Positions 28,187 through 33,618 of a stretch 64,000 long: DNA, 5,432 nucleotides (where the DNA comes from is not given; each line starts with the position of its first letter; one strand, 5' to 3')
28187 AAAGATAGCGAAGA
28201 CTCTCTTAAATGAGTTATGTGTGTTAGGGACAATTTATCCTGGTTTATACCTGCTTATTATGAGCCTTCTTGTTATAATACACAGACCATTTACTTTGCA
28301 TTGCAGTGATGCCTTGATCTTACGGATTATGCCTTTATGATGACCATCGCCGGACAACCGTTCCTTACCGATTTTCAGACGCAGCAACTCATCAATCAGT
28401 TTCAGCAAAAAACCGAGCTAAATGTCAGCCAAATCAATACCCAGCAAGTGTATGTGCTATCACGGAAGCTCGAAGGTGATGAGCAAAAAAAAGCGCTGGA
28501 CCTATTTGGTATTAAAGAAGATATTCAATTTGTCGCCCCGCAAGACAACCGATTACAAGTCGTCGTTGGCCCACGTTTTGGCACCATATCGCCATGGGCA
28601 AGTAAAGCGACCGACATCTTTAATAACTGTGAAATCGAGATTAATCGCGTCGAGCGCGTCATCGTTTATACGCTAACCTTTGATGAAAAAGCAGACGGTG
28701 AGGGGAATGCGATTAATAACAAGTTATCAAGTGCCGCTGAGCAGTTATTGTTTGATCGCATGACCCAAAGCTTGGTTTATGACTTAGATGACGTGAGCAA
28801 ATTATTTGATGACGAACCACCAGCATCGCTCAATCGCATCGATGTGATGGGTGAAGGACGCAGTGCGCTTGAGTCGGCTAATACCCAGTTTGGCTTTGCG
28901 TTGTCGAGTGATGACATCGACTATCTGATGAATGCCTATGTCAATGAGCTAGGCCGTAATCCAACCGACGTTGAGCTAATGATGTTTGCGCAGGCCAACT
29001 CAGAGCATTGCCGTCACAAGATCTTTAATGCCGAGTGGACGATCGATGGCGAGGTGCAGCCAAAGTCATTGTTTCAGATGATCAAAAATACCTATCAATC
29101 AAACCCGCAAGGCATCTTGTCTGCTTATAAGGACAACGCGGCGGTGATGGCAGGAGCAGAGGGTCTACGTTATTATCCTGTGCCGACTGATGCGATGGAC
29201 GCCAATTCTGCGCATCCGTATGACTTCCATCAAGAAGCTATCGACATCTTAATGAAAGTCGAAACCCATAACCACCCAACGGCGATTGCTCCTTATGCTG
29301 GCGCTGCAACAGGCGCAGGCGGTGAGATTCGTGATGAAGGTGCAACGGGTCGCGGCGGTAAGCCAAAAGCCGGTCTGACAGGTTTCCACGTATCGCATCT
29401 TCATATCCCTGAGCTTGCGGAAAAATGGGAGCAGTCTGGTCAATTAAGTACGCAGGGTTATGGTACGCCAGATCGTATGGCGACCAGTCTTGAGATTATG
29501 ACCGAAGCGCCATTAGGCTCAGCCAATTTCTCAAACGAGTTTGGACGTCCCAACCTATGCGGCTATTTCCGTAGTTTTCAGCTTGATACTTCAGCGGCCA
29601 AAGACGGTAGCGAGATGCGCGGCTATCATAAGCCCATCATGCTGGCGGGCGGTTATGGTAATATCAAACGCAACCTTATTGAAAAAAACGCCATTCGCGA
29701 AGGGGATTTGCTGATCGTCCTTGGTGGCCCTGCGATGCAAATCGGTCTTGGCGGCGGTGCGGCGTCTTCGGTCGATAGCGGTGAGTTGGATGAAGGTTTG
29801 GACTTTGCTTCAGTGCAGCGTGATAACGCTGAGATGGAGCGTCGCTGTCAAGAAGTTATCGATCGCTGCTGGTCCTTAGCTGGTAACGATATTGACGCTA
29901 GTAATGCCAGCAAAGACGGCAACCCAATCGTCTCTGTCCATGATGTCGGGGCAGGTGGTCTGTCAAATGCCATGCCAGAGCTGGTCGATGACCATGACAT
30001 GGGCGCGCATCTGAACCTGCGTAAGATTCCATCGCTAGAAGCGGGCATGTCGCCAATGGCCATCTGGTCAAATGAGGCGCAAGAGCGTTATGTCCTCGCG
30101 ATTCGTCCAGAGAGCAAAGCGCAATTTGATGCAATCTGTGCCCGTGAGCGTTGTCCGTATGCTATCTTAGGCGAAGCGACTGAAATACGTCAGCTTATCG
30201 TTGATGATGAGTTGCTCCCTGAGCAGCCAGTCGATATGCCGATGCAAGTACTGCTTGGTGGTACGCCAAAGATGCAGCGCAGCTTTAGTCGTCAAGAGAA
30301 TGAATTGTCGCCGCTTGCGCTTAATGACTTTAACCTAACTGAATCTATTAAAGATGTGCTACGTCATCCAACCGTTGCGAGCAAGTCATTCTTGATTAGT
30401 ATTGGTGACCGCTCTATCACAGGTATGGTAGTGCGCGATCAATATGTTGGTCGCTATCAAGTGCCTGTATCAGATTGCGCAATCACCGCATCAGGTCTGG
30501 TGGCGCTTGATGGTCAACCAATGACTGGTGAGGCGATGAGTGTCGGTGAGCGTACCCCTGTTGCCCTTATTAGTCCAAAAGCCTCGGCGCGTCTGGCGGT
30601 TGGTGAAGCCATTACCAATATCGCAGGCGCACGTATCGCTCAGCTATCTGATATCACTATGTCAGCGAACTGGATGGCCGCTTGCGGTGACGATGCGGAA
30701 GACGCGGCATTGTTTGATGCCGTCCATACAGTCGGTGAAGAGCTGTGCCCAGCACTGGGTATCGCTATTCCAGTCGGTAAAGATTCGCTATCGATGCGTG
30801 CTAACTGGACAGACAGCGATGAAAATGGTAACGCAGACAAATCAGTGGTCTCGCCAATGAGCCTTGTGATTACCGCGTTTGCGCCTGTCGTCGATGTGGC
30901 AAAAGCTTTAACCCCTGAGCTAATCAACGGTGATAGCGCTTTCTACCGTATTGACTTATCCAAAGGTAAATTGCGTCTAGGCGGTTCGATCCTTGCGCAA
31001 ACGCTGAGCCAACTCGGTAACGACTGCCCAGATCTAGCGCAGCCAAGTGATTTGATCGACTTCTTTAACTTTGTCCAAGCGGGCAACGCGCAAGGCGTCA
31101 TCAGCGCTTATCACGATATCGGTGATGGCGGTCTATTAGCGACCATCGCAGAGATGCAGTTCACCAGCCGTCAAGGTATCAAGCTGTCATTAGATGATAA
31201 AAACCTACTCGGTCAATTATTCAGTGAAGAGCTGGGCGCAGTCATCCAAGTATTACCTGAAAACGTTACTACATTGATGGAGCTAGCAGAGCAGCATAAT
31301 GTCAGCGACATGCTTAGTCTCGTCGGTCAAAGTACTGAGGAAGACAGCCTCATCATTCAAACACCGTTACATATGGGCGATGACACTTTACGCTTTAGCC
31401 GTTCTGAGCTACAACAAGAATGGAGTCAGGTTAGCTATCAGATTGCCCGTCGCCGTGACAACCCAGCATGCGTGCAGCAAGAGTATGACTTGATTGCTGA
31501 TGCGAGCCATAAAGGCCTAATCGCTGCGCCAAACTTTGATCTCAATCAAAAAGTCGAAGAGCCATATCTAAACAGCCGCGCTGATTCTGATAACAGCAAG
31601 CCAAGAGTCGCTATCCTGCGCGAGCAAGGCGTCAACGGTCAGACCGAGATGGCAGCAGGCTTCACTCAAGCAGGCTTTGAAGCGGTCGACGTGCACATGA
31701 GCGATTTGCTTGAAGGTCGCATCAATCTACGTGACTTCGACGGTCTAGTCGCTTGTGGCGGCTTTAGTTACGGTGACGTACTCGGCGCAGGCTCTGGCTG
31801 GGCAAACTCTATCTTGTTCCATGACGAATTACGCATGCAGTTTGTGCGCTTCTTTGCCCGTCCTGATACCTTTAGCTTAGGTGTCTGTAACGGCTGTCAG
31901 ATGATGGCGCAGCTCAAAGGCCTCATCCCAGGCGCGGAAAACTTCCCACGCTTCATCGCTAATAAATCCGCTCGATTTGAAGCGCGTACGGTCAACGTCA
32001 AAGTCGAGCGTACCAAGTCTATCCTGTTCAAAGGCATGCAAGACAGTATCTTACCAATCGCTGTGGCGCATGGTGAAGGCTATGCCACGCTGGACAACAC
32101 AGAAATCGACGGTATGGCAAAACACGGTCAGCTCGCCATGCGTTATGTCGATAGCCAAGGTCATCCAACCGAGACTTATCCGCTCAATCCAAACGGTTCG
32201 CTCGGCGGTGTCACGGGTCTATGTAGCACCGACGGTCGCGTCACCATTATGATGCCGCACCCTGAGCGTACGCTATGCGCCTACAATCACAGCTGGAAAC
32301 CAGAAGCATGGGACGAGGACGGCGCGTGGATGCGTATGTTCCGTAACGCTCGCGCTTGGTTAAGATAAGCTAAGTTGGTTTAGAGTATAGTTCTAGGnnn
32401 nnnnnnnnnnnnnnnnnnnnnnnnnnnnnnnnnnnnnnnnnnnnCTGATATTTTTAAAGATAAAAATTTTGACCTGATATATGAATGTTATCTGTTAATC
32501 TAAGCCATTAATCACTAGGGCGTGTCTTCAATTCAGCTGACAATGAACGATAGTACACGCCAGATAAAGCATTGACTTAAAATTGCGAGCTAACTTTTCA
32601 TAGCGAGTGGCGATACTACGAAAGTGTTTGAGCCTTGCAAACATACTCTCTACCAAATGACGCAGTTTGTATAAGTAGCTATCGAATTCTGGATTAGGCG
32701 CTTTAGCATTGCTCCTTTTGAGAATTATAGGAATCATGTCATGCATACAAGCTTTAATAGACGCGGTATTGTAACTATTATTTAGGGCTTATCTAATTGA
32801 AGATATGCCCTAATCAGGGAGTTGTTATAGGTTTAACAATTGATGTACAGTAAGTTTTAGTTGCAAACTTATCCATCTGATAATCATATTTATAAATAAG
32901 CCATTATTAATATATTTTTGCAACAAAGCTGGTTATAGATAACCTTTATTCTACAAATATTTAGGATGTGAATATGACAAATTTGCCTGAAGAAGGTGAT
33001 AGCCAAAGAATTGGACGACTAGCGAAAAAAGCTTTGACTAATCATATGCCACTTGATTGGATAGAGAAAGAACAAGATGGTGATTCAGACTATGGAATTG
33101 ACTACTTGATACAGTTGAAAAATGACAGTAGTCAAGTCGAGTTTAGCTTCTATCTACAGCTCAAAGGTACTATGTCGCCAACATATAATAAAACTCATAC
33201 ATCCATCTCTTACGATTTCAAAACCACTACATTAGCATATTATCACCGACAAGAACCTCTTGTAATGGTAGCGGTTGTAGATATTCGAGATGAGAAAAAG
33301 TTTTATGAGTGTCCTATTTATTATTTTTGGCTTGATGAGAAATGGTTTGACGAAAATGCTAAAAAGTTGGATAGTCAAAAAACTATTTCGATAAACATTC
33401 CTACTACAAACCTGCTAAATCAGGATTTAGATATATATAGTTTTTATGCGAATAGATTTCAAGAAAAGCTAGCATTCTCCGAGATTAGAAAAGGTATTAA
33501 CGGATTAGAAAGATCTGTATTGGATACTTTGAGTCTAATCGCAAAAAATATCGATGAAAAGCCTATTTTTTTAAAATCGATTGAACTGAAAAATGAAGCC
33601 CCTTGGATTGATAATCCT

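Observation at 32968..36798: Lone 1,276-aa DUF4365-like / helical-repeat / PIN-like protein: candidate single-gene conflict (defence) system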

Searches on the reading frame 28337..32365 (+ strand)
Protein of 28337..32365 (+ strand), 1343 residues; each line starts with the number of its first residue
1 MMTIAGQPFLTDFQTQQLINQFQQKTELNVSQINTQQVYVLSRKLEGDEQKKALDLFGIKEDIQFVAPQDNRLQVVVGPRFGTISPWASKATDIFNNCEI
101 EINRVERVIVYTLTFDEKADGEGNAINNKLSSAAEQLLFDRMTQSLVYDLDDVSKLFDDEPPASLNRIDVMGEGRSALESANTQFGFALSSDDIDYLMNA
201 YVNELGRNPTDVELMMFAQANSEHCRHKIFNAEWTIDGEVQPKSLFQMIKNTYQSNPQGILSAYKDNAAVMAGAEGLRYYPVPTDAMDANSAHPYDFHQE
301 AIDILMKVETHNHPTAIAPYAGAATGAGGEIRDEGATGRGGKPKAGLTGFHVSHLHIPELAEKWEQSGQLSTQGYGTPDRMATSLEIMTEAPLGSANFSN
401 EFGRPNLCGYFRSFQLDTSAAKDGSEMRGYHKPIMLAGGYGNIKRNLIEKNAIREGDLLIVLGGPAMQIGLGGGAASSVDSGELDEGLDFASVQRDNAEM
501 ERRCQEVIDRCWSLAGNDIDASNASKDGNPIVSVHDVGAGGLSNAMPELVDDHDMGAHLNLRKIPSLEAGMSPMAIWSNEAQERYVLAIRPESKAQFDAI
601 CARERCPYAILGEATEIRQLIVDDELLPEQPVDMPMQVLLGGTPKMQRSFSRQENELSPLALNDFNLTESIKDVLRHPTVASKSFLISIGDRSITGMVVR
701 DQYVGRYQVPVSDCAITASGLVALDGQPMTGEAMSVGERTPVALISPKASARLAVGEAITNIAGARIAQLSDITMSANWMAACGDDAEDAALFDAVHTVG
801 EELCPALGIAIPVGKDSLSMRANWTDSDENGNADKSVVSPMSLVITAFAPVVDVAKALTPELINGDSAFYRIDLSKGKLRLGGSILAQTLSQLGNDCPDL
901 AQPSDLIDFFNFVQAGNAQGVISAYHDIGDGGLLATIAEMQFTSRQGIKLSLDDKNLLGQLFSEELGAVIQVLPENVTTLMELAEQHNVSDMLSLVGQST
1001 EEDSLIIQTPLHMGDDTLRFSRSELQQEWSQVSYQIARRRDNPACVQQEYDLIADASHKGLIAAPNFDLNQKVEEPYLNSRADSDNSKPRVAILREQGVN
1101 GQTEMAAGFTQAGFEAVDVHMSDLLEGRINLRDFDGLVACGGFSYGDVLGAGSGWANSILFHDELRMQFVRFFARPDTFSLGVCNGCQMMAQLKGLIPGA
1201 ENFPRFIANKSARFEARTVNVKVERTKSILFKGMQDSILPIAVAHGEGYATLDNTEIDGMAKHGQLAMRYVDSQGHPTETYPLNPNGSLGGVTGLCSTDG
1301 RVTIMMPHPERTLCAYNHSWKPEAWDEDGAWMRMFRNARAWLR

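Call 11: search_protein_families(library=pfam, proteins=[window:28337-32365:+], max_evalue=0.1)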
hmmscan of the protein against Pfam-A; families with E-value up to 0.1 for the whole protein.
window:28337-32365:+ (1343 aa): 5 families
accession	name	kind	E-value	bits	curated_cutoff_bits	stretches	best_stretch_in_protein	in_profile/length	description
PF13507.12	GATase_5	-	9.3e-106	353.1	27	1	1088-1342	1-260/260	CobB/CobQ-like glutamine amidotransferase domain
PF22689.1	FGAR-AT_PurM_N-like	-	8.3e-72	240.6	27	1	682-850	1-160/160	FGAR-AT PurM_N-like domain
PF02769.27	AIRS_C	-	1e-41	143.1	23.1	2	454-618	1-149/156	AIR synthase related protein, C-terminal domain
PF18076.6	FGAR-AT_N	-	5.5e-26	91.3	26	1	42-157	9-115/115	Formylglycinamide ribonucleotide amidotransferase N-terminal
PF18072.6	FGAR-AT_linker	-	1.1e-21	77.5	26.6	1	178-228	1-50/50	Formylglycinamide ribonucleotide amidotransferase linker domain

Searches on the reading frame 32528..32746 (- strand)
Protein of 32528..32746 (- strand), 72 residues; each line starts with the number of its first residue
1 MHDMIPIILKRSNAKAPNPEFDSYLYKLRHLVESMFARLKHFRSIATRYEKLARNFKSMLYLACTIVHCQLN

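Call 11: search_protein_families(library=pfam, proteins=[window:32528-32746:-], max_evalue=0.1)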
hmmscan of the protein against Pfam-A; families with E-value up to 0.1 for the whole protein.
window:32528-32746:- (72 aa): 6 families
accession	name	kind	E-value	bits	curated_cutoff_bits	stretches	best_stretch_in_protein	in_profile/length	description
PF13586.12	DDE_Tnp_1_2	-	8.9e-07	29.7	29.2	1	29-68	45-84/86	Transposase DDE domain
PF01609.27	DDE_Tnp_1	-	3.9e-06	27.2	23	1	13-66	144-198/200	Transposase DDE domain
PF13359.12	DDE_Tnp_4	-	0.004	17.2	24.8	1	9-66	97-156/158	DDE superfamily endonuclease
PF06456.18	Arfaptin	-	0.079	13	32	0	35-70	35-70/229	Arfaptin-like domain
PF19312.4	NtrY_N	-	0.083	12.7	23.2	1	20-58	238-276/291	NtrY N-terminal region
PF25083.1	GIPC1_GH1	-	0.093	13.2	28.4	0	34-72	10-45/67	GIPC1-3 GH1 domain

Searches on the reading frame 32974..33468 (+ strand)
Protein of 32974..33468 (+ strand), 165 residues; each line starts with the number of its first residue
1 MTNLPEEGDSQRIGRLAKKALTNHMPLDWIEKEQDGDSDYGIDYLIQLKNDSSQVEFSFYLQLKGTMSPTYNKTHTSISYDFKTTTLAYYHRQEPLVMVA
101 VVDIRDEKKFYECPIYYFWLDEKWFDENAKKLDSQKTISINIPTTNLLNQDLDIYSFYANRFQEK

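Call 84: search_solved_structures(query=window:32974-33468:+, max_evalue=10, show_alignments=2)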
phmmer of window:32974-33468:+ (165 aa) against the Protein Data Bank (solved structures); distinct sequences matched with E-value up to 10: 3.
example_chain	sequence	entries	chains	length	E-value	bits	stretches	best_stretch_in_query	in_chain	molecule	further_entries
9jsb_D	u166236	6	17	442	0.16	15.3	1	26-111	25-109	DREN-APAZ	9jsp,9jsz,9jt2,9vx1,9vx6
5jt8_A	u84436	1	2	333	0.44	13.8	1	26-74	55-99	Blo t 1 allergen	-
9qbq_A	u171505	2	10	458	1.3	12.3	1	9-108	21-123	DUF4365 domain-containing protein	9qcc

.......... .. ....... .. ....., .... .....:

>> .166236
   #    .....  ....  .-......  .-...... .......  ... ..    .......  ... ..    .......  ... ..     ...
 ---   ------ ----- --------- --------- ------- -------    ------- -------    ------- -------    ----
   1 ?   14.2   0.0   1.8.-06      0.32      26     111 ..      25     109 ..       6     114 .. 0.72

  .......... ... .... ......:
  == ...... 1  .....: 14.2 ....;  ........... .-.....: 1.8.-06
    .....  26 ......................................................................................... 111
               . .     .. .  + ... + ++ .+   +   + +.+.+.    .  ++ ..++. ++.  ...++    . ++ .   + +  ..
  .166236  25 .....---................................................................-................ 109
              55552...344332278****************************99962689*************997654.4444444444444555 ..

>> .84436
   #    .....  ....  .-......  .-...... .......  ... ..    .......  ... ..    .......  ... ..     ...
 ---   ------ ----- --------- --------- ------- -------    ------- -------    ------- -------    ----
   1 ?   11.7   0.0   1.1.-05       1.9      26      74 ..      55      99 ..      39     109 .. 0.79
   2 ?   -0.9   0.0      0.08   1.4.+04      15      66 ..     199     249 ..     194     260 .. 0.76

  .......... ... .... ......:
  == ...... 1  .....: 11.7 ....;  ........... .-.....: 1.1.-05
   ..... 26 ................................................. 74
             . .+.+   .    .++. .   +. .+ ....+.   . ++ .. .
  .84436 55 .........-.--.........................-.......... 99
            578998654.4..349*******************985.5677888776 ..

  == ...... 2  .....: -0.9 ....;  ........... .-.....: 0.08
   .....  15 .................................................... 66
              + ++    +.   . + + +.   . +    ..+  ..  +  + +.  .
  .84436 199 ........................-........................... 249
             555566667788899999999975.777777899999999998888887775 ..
